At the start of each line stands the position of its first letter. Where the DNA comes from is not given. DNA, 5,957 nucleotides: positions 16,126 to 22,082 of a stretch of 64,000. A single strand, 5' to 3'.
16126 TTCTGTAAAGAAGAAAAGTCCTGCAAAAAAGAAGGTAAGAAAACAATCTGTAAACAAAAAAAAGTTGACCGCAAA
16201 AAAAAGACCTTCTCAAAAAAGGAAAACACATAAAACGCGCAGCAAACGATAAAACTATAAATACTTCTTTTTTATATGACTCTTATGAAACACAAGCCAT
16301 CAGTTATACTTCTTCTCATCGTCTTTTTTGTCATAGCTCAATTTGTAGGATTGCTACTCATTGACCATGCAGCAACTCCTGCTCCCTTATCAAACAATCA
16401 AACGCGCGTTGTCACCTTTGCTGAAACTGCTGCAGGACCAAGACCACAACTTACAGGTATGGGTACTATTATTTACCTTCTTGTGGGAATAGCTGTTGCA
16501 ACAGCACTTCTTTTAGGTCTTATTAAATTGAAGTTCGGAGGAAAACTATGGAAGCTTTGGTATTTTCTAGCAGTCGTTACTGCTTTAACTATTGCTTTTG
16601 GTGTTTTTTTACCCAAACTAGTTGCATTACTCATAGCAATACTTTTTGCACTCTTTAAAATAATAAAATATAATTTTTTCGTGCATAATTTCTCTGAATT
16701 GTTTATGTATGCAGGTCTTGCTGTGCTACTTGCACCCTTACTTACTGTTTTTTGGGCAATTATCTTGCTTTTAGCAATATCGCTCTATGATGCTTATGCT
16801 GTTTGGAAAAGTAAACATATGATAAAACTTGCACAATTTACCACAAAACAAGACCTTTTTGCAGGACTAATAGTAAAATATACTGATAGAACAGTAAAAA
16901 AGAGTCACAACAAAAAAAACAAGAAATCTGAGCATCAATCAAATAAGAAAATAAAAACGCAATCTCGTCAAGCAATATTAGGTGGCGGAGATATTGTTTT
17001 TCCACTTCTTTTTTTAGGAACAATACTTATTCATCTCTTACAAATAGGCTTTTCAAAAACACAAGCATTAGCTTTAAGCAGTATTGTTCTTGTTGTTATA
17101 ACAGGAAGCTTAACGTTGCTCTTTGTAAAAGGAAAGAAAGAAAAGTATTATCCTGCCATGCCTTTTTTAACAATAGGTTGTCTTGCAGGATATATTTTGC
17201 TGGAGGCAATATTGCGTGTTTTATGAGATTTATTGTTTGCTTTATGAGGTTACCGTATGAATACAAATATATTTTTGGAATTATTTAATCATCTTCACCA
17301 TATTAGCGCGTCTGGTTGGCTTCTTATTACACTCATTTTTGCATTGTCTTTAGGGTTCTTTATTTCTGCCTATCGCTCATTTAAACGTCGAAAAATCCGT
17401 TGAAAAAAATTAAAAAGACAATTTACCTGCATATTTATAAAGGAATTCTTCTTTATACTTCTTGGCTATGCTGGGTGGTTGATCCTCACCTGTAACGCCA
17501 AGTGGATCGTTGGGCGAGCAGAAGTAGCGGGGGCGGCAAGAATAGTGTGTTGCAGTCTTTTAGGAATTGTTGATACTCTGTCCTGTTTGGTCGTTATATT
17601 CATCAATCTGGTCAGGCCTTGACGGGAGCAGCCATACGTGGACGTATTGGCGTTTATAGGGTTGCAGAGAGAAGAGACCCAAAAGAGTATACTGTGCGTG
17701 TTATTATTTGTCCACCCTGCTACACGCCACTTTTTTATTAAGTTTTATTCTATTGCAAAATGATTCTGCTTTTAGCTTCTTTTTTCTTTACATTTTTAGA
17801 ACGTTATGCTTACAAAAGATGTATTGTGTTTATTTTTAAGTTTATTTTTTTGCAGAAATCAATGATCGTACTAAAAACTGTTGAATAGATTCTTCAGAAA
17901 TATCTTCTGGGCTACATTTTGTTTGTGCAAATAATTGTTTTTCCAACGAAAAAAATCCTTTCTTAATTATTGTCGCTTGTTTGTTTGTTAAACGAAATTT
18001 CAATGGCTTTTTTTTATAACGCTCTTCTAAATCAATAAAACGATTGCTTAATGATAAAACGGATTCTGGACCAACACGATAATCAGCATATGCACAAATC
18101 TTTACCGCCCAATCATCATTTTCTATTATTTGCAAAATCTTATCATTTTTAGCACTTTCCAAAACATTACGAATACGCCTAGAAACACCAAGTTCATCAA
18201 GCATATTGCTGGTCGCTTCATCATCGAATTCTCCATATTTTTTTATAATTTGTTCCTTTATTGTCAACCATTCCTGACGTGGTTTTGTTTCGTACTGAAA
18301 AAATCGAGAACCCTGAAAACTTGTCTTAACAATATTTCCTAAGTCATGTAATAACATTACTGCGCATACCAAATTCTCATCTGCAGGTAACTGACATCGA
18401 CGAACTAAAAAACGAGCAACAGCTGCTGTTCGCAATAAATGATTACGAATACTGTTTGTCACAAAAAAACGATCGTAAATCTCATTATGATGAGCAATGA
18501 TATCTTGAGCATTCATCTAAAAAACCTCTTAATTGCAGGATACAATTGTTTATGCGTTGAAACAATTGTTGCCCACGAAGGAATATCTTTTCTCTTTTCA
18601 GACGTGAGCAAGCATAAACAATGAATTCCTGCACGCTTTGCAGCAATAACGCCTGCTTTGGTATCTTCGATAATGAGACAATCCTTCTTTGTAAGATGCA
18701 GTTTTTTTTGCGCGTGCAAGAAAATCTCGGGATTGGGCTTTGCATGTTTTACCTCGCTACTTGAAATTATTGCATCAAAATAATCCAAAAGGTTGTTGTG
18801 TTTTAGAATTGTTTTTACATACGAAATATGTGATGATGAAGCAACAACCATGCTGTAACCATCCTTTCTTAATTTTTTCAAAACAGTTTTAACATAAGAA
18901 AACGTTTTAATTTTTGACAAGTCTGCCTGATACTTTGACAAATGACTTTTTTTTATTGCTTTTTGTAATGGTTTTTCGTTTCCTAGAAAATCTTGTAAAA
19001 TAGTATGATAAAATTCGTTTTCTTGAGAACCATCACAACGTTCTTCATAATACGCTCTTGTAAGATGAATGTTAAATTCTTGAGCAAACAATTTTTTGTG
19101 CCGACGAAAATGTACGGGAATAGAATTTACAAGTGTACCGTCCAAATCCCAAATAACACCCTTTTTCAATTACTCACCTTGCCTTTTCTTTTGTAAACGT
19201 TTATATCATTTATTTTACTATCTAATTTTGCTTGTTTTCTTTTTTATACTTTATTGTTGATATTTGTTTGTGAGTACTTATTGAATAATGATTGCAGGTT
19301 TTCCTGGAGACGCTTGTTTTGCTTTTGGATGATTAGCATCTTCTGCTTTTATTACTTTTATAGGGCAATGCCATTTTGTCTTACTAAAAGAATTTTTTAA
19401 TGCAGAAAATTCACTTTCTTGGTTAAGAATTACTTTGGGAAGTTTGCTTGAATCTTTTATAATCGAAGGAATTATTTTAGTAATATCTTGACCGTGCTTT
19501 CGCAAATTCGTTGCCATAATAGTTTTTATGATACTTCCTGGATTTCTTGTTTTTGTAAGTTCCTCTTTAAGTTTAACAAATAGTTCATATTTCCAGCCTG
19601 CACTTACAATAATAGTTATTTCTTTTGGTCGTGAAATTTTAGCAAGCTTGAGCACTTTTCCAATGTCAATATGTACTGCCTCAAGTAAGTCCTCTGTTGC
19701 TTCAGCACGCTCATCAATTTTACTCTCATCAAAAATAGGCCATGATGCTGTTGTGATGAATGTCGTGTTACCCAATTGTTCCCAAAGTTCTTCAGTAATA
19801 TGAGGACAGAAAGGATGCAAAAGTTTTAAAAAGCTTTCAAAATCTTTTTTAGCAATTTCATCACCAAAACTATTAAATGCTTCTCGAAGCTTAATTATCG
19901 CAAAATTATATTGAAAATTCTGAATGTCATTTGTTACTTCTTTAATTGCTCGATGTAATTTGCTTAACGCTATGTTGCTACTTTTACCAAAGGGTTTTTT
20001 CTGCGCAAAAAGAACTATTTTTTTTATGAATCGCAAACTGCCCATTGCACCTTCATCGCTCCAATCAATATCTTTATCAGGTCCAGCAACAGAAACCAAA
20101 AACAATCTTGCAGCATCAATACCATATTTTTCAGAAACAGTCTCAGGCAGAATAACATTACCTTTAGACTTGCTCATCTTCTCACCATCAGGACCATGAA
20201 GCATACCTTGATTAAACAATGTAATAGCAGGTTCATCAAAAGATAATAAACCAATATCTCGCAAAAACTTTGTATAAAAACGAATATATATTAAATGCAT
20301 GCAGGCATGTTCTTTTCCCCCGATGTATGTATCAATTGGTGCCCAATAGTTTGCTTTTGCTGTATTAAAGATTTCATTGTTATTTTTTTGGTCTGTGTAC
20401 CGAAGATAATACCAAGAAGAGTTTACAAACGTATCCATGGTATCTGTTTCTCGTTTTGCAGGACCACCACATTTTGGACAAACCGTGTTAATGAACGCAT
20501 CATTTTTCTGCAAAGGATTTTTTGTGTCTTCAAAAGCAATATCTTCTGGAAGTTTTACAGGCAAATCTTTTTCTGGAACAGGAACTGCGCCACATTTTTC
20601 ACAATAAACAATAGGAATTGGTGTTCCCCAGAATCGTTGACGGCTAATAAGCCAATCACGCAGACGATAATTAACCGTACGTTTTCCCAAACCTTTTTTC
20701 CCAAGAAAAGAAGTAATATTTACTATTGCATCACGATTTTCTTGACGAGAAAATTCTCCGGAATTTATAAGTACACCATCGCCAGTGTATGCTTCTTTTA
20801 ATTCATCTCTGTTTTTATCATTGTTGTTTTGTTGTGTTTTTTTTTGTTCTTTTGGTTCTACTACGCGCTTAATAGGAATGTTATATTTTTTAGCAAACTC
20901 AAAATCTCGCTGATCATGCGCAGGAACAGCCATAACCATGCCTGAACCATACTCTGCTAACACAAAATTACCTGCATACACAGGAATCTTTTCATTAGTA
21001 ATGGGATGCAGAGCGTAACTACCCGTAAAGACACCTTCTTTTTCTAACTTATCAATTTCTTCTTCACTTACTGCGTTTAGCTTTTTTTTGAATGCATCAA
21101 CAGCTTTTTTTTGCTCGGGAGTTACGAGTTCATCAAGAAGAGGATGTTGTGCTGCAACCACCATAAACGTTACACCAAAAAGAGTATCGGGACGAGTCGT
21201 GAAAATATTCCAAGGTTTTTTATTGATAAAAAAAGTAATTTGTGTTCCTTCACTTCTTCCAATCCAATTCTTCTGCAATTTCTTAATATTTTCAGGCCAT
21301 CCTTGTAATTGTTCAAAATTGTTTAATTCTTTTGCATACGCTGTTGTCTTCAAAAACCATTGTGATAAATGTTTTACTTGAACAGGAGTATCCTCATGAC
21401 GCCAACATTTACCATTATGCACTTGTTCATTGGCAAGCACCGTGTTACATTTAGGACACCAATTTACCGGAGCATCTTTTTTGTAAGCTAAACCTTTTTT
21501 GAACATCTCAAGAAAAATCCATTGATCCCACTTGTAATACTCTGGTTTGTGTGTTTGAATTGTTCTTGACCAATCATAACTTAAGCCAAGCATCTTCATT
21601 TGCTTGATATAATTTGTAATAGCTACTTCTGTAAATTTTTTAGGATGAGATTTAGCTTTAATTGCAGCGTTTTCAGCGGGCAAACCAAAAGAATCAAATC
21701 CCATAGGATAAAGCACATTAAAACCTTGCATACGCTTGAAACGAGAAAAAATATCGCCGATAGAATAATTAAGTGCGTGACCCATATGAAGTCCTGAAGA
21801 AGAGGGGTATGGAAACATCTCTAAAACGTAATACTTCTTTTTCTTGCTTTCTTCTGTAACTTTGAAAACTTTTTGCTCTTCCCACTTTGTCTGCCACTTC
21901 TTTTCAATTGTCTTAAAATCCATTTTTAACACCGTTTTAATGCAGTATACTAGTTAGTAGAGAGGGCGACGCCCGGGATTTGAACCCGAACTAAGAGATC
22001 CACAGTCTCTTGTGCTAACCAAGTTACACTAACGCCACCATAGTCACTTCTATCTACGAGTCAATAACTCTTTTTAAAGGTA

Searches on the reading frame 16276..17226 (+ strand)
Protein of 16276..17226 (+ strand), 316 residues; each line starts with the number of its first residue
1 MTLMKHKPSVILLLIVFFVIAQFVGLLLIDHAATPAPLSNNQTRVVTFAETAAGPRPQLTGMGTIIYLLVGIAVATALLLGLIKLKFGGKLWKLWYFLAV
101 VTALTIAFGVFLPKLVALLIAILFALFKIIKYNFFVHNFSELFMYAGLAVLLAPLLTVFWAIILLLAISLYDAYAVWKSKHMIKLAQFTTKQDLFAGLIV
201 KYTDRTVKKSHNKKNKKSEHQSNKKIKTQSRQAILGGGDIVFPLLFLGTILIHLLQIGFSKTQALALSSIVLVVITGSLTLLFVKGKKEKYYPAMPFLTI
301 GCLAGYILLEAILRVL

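Call 69: search_protein_families(library=pfam, proteins=[window:16276-17226:+], max_evalue=0.00001)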
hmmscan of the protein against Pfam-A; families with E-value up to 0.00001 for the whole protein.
window:16276-17226:+ (316 aa): 1 family
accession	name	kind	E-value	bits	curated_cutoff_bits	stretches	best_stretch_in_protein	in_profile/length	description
PF06550.16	SPP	-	3.8e-15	56.6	23.9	1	61-308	32-276/283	Signal-peptide peptidase, presenilin aspartyl protease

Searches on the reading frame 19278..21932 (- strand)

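Call 69: search_protein_families(library=pfam, proteins=[window:19278-21932:-], max_evalue=0.00001)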
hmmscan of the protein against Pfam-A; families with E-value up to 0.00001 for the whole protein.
window:19278-21932:- (884 aa): 5 families
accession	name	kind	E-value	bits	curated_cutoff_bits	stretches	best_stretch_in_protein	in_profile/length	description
PF13603.12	tRNA-synt_1_2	-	2.2e-65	220.1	25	1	221-409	1-183/185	Leucyl-tRNA synthetase, editing domain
PF00133.28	tRNA-synt_1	-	2.3e-55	188.5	22.7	2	12-225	1-226/414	tRNA synthetases class I (I, L, M and V)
PF09334.17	tRNA-synt_1g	-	3.2e-33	115.5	20.1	2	39-176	6-139/391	tRNA synthetases class I (M)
PF08264.19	Anticodon_1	-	1.5e-20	74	25.1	1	655-774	4-146/148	Anticodon-binding domain of tRNA ligase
PF01406.26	tRNA-synt_1e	-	1.5e-06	28.3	27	0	48-153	23-125/301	tRNA synthetases class I (C) catalytic domain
